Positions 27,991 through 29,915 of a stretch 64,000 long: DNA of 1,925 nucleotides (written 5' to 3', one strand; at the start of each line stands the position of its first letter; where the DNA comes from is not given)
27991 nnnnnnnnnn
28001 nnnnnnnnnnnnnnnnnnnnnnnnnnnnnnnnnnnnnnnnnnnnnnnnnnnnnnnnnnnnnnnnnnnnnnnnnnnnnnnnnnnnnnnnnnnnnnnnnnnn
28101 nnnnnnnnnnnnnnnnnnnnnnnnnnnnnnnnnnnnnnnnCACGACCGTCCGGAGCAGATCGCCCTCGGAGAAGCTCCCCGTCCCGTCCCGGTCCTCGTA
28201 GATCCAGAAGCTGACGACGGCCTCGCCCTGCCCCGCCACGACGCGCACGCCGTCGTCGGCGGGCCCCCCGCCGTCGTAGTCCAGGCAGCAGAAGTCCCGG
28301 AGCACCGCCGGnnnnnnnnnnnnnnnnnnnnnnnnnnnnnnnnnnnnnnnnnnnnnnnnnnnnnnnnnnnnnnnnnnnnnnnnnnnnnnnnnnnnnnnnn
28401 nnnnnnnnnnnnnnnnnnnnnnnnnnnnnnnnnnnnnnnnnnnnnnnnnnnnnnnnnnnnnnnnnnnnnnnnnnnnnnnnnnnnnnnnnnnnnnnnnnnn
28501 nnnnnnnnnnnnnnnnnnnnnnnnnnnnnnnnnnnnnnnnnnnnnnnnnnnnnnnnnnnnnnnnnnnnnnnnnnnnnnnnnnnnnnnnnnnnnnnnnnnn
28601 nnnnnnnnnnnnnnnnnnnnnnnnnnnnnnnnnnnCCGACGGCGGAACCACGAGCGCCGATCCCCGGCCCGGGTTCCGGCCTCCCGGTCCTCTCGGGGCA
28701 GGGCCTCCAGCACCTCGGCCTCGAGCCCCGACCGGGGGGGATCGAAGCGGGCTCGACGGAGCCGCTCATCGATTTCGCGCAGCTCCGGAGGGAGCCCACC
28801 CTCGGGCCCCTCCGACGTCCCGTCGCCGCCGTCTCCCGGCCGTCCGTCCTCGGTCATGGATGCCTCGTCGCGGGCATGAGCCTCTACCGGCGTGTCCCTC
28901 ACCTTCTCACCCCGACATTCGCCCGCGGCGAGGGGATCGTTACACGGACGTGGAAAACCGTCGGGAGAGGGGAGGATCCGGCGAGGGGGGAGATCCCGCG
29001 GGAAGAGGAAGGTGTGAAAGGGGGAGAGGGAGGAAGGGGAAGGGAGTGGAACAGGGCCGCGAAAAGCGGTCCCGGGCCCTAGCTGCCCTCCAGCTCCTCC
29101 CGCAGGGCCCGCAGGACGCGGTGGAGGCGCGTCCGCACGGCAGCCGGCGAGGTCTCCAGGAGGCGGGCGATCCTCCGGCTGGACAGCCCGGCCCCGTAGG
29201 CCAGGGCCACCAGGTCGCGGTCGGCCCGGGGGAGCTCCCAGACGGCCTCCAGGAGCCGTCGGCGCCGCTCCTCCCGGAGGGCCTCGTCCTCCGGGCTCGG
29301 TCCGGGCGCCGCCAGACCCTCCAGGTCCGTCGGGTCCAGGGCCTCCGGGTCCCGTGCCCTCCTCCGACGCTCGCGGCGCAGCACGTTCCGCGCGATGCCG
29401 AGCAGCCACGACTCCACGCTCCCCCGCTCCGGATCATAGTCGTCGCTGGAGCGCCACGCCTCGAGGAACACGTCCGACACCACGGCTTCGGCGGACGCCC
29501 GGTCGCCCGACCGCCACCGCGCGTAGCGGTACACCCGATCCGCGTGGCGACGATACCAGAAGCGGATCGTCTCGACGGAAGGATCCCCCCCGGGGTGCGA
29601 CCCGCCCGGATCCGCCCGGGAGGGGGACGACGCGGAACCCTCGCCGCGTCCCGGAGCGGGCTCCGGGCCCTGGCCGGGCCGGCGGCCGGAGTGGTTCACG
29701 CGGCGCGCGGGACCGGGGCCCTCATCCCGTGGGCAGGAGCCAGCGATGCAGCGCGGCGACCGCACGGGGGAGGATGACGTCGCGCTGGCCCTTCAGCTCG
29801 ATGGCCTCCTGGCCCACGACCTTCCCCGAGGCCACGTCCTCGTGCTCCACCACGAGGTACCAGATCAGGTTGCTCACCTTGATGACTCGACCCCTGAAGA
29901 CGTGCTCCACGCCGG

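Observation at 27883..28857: Anti-sigma factor with an internally duplicated periplasmic module carrying vicinal Cys pairs and canonical-looking EF-hand loops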

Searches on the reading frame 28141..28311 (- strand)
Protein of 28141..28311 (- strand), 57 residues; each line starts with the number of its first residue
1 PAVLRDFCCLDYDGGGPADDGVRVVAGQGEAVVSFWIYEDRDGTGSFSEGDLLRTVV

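Call 54: search_solved_structures(query=A5, max_evalue=10, show_alignments=4)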
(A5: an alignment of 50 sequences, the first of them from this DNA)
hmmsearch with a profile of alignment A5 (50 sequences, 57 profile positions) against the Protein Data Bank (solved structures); distinct sequences matched with E-value up to 10: 2.
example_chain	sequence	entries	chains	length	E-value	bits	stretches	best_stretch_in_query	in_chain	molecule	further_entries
9ya0_RA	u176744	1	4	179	0.0038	20.3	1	30-51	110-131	Calmodulin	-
2l82_A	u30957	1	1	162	2.3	11.4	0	28-45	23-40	DESIGNED PROTEIN OR32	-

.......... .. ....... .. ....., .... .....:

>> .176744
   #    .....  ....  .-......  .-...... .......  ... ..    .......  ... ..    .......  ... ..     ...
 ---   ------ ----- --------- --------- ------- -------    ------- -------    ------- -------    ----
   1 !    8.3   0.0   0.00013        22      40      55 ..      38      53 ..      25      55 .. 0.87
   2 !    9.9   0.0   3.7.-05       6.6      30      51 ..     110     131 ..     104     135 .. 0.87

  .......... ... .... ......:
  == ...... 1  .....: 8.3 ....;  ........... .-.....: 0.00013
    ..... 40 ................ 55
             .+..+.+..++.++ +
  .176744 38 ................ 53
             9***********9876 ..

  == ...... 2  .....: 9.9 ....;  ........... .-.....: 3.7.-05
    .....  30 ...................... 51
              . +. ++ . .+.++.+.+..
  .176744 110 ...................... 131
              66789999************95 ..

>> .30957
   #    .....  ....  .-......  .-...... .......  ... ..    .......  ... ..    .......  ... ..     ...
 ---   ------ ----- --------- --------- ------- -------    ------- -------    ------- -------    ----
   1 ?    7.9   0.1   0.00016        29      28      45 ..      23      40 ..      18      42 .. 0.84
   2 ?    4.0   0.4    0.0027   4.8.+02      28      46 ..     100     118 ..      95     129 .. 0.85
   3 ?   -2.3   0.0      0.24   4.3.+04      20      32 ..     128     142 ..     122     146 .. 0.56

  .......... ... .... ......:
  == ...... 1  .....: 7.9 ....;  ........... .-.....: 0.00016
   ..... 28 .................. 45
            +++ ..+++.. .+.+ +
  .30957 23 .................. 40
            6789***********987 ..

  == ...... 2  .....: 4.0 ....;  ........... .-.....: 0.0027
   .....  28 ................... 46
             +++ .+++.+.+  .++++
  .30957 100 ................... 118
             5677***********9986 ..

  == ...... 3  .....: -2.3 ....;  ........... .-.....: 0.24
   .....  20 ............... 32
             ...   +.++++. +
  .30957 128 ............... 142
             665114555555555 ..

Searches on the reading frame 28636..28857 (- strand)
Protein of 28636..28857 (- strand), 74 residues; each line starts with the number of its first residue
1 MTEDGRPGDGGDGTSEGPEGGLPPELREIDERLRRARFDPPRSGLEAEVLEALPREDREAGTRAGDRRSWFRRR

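Call 66: search_solved_structures(query=A6, max_evalue=10, show_alignments=2)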
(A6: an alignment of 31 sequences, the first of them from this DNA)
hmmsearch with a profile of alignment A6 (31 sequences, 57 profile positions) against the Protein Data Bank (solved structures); distinct sequences matched with E-value up to 10: 0.

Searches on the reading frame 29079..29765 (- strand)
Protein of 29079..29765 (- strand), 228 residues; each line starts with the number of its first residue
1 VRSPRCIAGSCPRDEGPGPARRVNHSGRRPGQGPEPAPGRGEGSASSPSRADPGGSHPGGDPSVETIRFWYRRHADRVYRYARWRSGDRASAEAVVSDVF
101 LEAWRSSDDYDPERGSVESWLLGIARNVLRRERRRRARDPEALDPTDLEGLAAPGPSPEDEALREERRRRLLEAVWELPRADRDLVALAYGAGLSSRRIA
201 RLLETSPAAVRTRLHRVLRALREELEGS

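Call 7: search_protein_families(library=pfam, proteins=[window:29079-29765:-], max_evalue=0.1)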
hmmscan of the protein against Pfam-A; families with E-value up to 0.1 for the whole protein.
window:29079-29765:- (228 aa): 4 families
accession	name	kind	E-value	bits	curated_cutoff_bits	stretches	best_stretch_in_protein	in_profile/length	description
PF04542.20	Sigma70_r2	-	8.8e-17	61.1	24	1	71-138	2-70/71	Sigma-70 region 2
PF08281.18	Sigma70_r4_2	-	2e-10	40.6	25.7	1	169-221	2-54/54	Sigma-70, region 4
PF04545.22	Sigma70_r4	-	7.4e-06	25.8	24.1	1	177-223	4-50/50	Sigma-70, region 4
PF18024.7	HTH_50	-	0.083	13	27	0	181-216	11-46/50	Helix-turn-helix domain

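Call 8: search_protein_families(library=ncbifam, proteins=[window:29079-29765:-], max_evalue=0.1)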
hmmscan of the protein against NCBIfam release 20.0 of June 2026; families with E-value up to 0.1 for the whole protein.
window:29079-29765:- (228 aa): 79 families (the best 25 are shown)
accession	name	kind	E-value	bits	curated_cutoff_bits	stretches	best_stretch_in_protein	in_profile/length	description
TIGR02937.1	sigma70-ECF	superfamily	9.8e-27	93.6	42.9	1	68-225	4-165/165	sigma-70 family RNA polymerase sigma factor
TIGR02952.1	Sig70_famx2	equivalog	2.6e-26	92.5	206.45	1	71-224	17-169/170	ECF subfamily RNA polymerase sigma factor, BldN family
NF007227.0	PRK09645.1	subfamily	1.1e-25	90.5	202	1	61-227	9-172/177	sigma-70 family RNA polymerase sigma factor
TIGR02989.1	Sig-70_gvs1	subfamily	1.1e-25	90.4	124.55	1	71-223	7-156/158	RNA polymerase sigma-70 factor, Rhodopirellula/Verrucomicrobium family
NF009172.0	PRK12519.1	subfamily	1.2e-21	77.1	222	1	68-227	32-191/194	RNA polymerase sigma factor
NF009166.1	PRK12513.1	equivalog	1.7e-21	76.8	206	1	70-226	27-187/193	RNA polymerase sigma factor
NF009168.0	PRK12515.1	subfamily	2.3e-21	76.1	236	1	66-225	23-179/189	RNA polymerase sigma factor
NF007228.0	PRK09646.1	subfamily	6.9e-21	74.8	226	1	70-227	35-192/194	ECF RNA polymerase sigma factor SigK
NF004113.0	PRK05602.1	equivalog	8.3e-21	74.6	208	1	65-227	45-203/211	RNA polymerase sigma factor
NF010500.0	PRK13919.1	subfamily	4.2e-20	72.7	226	1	65-226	23-184/186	putative RNA polymerase sigma E protein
TIGR02983.1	SigE-fam_strep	subfamily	4.6e-19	68.9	141.55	1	66-226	7-159/162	SigE family RNA polymerase sigma factor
TIGR02985.1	Sig70_bacteroi1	subfamily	5.2e-19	69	126.4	1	70-225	6-162/162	RNA polymerase sigma-70 factor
NF008888.0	PRK11922.1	equivalog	5.9e-19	68.6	204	1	66-226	31-197/231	RNA polymerase sigma factor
NF007229.0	PRK09647.1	equivalog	2.3e-18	66.4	265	1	71-226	50-203/220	RNA polymerase sigma factor SigE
NF009167.0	PRK12514.1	equivalog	1.5e-17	64.1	265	1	87-225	42-178/180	RNA polymerase sigma factor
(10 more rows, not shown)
